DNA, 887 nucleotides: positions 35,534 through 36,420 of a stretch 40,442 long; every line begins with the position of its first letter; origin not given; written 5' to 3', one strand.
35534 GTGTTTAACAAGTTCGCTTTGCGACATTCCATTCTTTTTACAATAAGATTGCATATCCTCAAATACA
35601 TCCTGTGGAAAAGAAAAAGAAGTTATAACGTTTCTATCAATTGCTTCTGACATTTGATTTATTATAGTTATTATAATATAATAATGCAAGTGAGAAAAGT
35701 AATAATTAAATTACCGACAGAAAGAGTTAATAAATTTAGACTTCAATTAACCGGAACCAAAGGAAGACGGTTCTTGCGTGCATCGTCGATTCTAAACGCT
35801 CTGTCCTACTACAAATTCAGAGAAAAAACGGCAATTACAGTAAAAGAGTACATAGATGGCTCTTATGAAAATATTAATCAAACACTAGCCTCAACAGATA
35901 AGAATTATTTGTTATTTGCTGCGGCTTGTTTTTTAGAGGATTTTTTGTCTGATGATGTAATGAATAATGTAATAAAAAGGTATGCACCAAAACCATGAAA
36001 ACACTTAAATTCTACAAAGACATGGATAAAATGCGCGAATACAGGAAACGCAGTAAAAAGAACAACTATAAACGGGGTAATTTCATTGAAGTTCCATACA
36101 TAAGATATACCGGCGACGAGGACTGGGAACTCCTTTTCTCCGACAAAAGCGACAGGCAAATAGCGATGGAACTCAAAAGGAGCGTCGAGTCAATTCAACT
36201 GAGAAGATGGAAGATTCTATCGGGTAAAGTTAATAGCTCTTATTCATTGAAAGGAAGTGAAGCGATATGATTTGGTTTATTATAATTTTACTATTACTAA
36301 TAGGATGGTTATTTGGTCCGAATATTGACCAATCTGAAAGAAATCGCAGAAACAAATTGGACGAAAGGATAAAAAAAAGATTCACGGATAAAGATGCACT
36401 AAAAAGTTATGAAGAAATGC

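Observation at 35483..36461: An immI-like regulatory island inside the structural genes: an RHH regulator divergent from the only plus-strand operon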

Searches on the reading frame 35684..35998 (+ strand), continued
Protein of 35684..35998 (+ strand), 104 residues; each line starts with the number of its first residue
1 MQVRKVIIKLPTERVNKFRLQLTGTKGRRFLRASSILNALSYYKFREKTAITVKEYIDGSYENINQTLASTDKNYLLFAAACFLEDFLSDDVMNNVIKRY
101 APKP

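Call 100: find_encoding_contigs(protein=P0007, flank=2000, max_places=2)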
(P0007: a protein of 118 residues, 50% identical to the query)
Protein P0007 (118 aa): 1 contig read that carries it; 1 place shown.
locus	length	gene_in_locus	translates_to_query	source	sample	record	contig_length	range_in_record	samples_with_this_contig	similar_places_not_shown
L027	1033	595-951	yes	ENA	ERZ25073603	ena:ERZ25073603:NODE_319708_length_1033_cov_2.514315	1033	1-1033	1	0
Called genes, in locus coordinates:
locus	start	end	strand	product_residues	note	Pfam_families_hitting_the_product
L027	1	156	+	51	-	?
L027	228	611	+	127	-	PF24608:PDDEXK_15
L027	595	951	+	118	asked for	-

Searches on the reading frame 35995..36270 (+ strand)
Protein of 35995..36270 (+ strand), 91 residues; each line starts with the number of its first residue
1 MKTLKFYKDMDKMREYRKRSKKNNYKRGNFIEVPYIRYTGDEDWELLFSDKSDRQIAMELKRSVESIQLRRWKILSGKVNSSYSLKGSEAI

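Call 5: search_protein_families(library=pfam, proteins=[window:35995-36270:+], max_evalue=1)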
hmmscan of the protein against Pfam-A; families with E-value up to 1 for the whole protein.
window:35995-36270:+ (91 aa): 0 families

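Call 6: search_protein_families(library=phrogs, proteins=[window:35995-36270:+], max_evalue=0.1)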
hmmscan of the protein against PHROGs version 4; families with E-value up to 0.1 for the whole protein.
window:35995-36270:+ (91 aa): 1 family
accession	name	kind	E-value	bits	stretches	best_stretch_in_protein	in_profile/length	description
phrog_323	-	transcription regulation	0.035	14.6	1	18-78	137-193/319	transcriptional regulator, D5-like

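Call 10: find_encoding_contigs(protein=window:35995-36270:+, flank=10000)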
Protein window:35995-36270:+ (91 aa): 3 contigs read that carry it; 1 place shown.
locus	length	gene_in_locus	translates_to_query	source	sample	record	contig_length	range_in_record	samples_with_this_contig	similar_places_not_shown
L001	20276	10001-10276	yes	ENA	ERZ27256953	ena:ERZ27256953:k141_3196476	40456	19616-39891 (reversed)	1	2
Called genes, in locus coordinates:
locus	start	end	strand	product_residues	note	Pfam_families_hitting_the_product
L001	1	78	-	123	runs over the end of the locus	PF05766:NinG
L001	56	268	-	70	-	-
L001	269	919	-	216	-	PF27148:Slr1353_N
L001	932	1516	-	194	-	-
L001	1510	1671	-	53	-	-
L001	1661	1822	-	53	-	-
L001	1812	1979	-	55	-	PF12728:HTH_17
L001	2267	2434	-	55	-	-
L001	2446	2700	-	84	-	-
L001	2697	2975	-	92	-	-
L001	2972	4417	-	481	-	-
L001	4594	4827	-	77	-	-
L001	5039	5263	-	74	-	-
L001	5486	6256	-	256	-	-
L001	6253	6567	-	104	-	-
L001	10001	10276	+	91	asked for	-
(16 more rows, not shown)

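Call 15: find_homologous_proteins(query=window:35995-36270:+, max_evalue=0.01)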
Query window:35995-36270:+ (91 aa): 1 proteins with E <= 0.01 among 1 candidates.
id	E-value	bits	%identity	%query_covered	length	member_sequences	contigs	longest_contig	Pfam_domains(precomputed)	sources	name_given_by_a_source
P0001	5.1e-52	191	100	100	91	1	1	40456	-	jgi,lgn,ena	-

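Call 54: predict_structure(protein=window:35995-36270:+)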
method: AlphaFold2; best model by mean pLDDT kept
length: 91 residues; sequences in the alignment: 1
mean_pLDDT: 45.3   pTM: 0.30
mean pLDDT of the five models: 45.3, 44.6, 44.2, 41.5, 41.1
residues with pLDDT >= 90: 0; 70-90: 0; 50-70: 29; < 50: 62
segments of 3 or more residues with pLDDT < 50: 1-3, 21-40, 42-44, 49-55, 66-91
pLDDT, mean of each block of 10 residues (from residue 1): 51 56 39 43 50 51 48 39 31 32
secondary structure, 60 per line:
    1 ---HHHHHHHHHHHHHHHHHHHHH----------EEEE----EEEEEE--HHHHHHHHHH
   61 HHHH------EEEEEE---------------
elements in order: H4-24 E35-38 E43-48 H51-64 E71-76
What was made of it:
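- On Myb/SANT-like or sigma-70 region-4-like HTH (protein B): The single-sequence AF2 model is poor, pLDDT 45 (call 54).
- Tried and rejected: Single-sequence AF2 of B. pLDDT 45, unusable (call 54).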

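Call 56: search_protein_representatives(protein=window:35995-36270:+)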
Query: 91 residues. Proteins with E-value up to 0.001 (for the whole library): 85; up to 1e-10: 9; up to 1e-30: 1. The best 85 are listed.
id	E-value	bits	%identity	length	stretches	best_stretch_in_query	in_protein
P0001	1.6e-52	191.2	100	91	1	1-91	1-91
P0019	5.0e-30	119.5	71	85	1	1-85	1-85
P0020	6.4e-16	74.5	53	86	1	1-80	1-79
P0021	4.9e-15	71.7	55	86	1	15-87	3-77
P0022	2.8e-13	66.1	48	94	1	1-79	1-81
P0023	1.5e-12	63.8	51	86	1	2-76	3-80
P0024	3.9e-12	62.4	49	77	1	1-76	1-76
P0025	1.6e-11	60.5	46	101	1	1-81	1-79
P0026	2.0e-11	60.2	50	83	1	2-75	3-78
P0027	4.7e-10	55.8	41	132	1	4-83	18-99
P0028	7.3e-09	52.0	47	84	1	5-74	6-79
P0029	1.6e-08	50.9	43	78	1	3-74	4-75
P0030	1.8e-08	50.7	46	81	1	1-78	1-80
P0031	2.5e-08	50.3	45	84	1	1-75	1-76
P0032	3.6e-08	49.8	34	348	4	36-80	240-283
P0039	5.5e-07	46.0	33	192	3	7-78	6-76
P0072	7.1e-05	39.3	33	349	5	34-79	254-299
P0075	8.3e-05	39.1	33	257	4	35-78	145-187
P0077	9.5e-05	38.9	37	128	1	3-75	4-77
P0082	1.4e-04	38.3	34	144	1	3-78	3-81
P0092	2.8e-04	37.4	39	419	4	38-79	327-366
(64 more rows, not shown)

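Call 58: find_encoding_contigs(protein=P0019, flank=6000, max_places=3)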
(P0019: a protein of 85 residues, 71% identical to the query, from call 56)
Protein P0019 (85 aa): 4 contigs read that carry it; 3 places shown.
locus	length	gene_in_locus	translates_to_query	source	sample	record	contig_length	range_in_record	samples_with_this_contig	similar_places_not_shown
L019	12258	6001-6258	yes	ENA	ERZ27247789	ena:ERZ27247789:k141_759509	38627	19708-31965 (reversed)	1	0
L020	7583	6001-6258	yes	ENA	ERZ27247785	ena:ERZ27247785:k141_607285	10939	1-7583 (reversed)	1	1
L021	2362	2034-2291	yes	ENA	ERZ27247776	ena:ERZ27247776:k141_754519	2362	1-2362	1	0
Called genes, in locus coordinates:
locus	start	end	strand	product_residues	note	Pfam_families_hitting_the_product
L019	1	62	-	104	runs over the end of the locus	-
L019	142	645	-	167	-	-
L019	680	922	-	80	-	-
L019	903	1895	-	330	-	-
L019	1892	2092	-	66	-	-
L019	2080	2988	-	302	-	PF01551:Peptidase_M23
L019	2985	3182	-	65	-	-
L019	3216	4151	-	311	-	-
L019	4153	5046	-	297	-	-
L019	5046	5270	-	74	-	-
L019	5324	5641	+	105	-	-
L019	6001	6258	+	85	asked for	-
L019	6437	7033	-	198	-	-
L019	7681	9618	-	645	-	-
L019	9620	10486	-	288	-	-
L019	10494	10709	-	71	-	-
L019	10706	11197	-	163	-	-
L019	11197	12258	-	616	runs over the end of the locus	-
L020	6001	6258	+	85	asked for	-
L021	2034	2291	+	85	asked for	-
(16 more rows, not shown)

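Call 59: search_protein_families(library=pfam, alignment_id=A3, max_evalue=0.01)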
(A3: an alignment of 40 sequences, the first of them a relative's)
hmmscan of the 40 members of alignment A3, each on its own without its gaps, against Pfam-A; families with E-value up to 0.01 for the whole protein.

A. member 1, P0001 (91 aa): 0 families

B. families by the number of members that match (of 40 scanned): 2 families
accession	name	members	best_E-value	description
PF14823.11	Sirohm_synth_C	1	0.0045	Sirohaem biosynthesis protein C-terminal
PF14861.11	Antimicrobial21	1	0.0055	Plant antimicrobial peptide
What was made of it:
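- Checked: The Myb/SANT-like label for B has no direct Pfam hit (calls 5, 59).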

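Call 60: search_solved_structures(query=A3, max_evalue=1, show_alignments=2)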
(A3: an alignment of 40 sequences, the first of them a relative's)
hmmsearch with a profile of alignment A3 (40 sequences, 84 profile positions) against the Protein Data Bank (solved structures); distinct sequences matched with E-value up to 1: 3.
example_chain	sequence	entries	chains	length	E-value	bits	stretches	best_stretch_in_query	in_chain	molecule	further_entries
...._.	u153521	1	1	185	0.0056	20.2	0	42-68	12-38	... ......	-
1a5j_A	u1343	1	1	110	0.2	15.2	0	24-52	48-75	B-MYB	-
1h8a_C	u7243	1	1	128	0.32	14.5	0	20-52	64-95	MYB TRANSFORMING PROTEIN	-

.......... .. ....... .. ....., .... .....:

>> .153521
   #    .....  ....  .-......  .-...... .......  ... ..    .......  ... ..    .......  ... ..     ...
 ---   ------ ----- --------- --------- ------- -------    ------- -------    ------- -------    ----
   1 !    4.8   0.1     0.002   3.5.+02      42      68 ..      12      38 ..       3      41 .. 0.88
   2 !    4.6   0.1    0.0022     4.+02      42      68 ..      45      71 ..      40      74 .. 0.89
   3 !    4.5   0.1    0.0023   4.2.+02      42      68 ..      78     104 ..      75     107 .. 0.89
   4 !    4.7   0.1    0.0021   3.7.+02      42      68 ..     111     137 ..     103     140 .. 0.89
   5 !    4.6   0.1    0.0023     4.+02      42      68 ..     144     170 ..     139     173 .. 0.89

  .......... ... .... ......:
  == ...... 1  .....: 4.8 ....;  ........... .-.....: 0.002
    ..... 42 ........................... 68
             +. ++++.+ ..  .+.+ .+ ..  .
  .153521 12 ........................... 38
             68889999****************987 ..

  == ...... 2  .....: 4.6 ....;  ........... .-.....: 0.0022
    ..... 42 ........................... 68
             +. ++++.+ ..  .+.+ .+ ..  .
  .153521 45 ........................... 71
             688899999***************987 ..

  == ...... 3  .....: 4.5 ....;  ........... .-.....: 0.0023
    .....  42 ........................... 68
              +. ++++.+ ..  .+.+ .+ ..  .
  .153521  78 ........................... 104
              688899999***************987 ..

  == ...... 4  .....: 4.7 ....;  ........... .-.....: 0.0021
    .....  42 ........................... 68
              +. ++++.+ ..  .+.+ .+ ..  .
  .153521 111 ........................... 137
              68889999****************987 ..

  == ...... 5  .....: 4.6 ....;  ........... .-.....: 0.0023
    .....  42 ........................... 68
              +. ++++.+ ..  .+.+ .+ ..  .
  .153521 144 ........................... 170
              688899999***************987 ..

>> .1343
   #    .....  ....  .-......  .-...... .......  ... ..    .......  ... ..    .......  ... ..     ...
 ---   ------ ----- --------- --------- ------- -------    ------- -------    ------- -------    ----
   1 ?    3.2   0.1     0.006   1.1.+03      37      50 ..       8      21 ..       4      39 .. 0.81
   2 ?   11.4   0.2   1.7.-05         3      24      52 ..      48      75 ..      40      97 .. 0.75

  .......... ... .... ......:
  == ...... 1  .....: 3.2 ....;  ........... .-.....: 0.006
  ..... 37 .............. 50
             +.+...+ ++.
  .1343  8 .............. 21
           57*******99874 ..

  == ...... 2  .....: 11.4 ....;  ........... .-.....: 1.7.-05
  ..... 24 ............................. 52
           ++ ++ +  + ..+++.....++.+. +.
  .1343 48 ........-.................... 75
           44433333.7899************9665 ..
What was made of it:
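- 35995..36270 (+): Gene B, 91 aa: a basic N-terminal segment followed by a Myb/SANT- or sigma-70-region-4-like helix-turn-helix. It is coupled to A by an ATGA overlap. There are weak B-Myb and c-Myb PDB hits (call 60).
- On Myb/SANT-like or sigma-70 region-4-like HTH (protein B): Against PDB, B-Myb gives E 0.2 and a designed HTH repeat gives E 0.006 (call 60).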

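Call 63: find_encoding_contigs(protein=P0020, flank=5000, max_places=2)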
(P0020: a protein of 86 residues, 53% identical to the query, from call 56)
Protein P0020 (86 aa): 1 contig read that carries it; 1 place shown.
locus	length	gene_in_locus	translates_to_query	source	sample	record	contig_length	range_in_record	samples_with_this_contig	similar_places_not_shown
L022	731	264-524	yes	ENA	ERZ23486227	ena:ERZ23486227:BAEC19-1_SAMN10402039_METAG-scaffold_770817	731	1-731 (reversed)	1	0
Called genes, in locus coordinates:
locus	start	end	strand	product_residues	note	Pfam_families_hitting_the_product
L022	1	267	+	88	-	?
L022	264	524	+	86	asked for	-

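Call 64: find_encoding_contigs(protein=P0022, flank=5000, max_places=2)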
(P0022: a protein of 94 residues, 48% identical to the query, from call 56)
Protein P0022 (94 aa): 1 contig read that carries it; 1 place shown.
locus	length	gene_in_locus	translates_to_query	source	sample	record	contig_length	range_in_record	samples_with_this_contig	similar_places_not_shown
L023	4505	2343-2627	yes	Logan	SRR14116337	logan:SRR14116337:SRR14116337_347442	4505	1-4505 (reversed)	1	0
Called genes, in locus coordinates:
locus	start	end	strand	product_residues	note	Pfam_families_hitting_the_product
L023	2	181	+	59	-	?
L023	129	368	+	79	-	-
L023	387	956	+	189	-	-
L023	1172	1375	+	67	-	-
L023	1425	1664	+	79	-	-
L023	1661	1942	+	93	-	-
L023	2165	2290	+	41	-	-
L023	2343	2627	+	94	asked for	-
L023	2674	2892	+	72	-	-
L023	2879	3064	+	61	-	PF16468:DUF5049 (weak)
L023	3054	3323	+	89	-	-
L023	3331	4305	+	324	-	-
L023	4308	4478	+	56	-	-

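Call 80: search_protein_families(library=ncbifam, proteins=[window:35995-36270:+], max_evalue=0.1)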
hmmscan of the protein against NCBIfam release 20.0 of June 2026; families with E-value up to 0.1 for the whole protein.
window:35995-36270:+ (91 aa): 0 families

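Call 81: search_protein_families(library=padloc, proteins=[window:35995-36270:+], max_evalue=0.1)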
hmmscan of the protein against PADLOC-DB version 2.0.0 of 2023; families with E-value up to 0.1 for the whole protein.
window:35995-36270:+ (91 aa): 0 families

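Call 85: search_protein_families(library=pfam, proteins=[P0032, P0072, P0075, P0092, P0039, P0027, P0082, P0077], max_evalue=0.01)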
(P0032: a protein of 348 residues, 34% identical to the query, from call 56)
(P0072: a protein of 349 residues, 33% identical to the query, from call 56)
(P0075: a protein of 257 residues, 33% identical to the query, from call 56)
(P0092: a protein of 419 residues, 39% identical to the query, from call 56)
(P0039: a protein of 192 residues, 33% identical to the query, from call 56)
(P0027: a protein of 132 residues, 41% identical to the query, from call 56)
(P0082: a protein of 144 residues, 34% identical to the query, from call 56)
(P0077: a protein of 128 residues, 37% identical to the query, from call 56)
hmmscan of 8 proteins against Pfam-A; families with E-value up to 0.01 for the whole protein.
P0032 (348 aa): 5 families
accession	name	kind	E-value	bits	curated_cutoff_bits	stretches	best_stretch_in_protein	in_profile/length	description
PF00249.37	Myb_DNA-binding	-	7.3e-07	29.7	24.4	0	101-112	3-14/46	Myb-like DNA-binding domain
PF11626.13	Rap1_C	-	1.3e-05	25.6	24.2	0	194-232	46-83/84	TRF2-interacting telomeric protein/Rap1 - C terminal domain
PF13518.12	HTH_28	-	4.8e-05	23.8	25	0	65-92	8-35/52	Helix-turn-helix domain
PF13384.12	HTH_23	-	6.4e-05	23.1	24.6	0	113-136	17-40/50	Homeodomain-like domain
PF08281.18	Sigma70_r4_2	-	0.0006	19.8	25.7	0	111-136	24-49/54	Sigma-70, region 4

P0072 (349 aa): 6 families
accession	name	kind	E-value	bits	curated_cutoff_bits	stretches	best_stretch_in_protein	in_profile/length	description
PF08281.18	Sigma70_r4_2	-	9.9e-13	48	25.7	0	263-293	17-49/54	Sigma-70, region 4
PF00249.37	Myb_DNA-binding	-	4.9e-06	27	24.4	0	57-69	1-13/46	Myb-like DNA-binding domain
PF13936.12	HTH_38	-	5e-05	23.4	27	0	266-282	16-32/44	Helix-turn-helix domain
PF04297.20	UPF0122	-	0.0014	19.3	22.7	0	176-196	30-50/101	Putative helix-turn-helix protein, YlxM / p13 like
PF13921.12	Myb_DNA-bind_6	-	0.0033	18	22.9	0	167-199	1-38/60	Myb-like DNA-binding domain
PF11626.13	Rap1_C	-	0.0067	16.9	24.2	0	156-179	37-60/84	TRF2-interacting telomeric protein/Rap1 - C terminal domain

P0075 (257 aa): 3 families
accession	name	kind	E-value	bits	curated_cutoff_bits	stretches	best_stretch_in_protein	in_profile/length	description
PF08281.18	Sigma70_r4_2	-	0.00014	21.9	25.7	0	66-90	25-49/54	Sigma-70, region 4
PF13404.12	HTH_AsnC-type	-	0.0058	16.9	27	0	112-137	15-40/42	AsnC-type helix-turn-helix domain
PF02002.24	TFIIE_alpha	-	0.0078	16.5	22.9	0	62-95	22-55/105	TFIIE alpha subunit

P0092 (419 aa): 4 families
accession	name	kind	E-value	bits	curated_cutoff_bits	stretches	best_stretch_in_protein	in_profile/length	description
PF08281.18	Sigma70_r4_2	-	0.0012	18.9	25.7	0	251-268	30-47/54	Sigma-70, region 4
PF13921.12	Myb_DNA-bind_6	-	0.0013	19.3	22.9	0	94-106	1-13/60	Myb-like DNA-binding domain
PF13384.12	HTH_23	-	0.0026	18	24.6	0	59-81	17-40/50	Homeodomain-like domain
PF00249.37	Myb_DNA-binding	-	0.0087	16.6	24.4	0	92-105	2-15/46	Myb-like DNA-binding domain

P0039 (192 aa): 0 families

P0027 (132 aa): 0 families

P0082 (144 aa): 10 families
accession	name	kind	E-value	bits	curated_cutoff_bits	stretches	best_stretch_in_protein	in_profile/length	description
PF13404.12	HTH_AsnC-type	-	3.3e-07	30.4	27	1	101-133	4-37/42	AsnC-type helix-turn-helix domain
PF13412.12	HTH_24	-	4.7e-07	29.7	21.9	1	110-133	14-37/48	Winged helix-turn-helix DNA-binding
PF08281.18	Sigma70_r4_2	-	6.3e-07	29.4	25.7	0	114-133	27-46/54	Sigma-70, region 4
PF13384.12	HTH_23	-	3.3e-06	27.2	24.6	0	114-132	18-36/50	Homeodomain-like domain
PF08279.18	HTH_11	-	3.9e-05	23.9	25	0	105-132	5-34/55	HTH domain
PF04545.22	Sigma70_r4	-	0.00029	20.7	24.1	0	114-135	21-42/50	Sigma-70, region 4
PF13518.12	HTH_28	-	0.00039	20.9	25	0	109-130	9-29/52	Helix-turn-helix domain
PF01381.28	HTH_3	-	0.00039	20.8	23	0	105-132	1-28/55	Helix-turn-helix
PF13936.12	HTH_38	-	0.0061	16.7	27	0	52-71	19-38/44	Helix-turn-helix domain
PF18024.7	HTH_50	-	0.008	16.3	27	0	119-133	29-43/50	Helix-turn-helix domain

P0077 (128 aa): 0 families
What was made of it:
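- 35995..36270 (+): Multi-repeat relatives hit Myb_DNA-binding and Sigma70_r4_2 (call 85).
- On Myb/SANT-like or sigma-70 region-4-like HTH (protein B): Multi-repeat homologues of B's residues 36-80 hit Myb_DNA-binding (7e-7) and Sigma70_r4_2 (1e-12) (calls 56, 85).
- Checked: B has 85 cluster representatives (call 56), and the multi-repeat members hit Myb_DNA-binding (7e-7) and Sigma70_r4_2 (1e-12) (call 85).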

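Call 91: search_dna_similar(query=window:35995-36270:+, collection=phages, mode=protein, max_rows=15, max_evalue=0.01)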
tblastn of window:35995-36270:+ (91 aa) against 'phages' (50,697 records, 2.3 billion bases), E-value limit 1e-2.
No match.
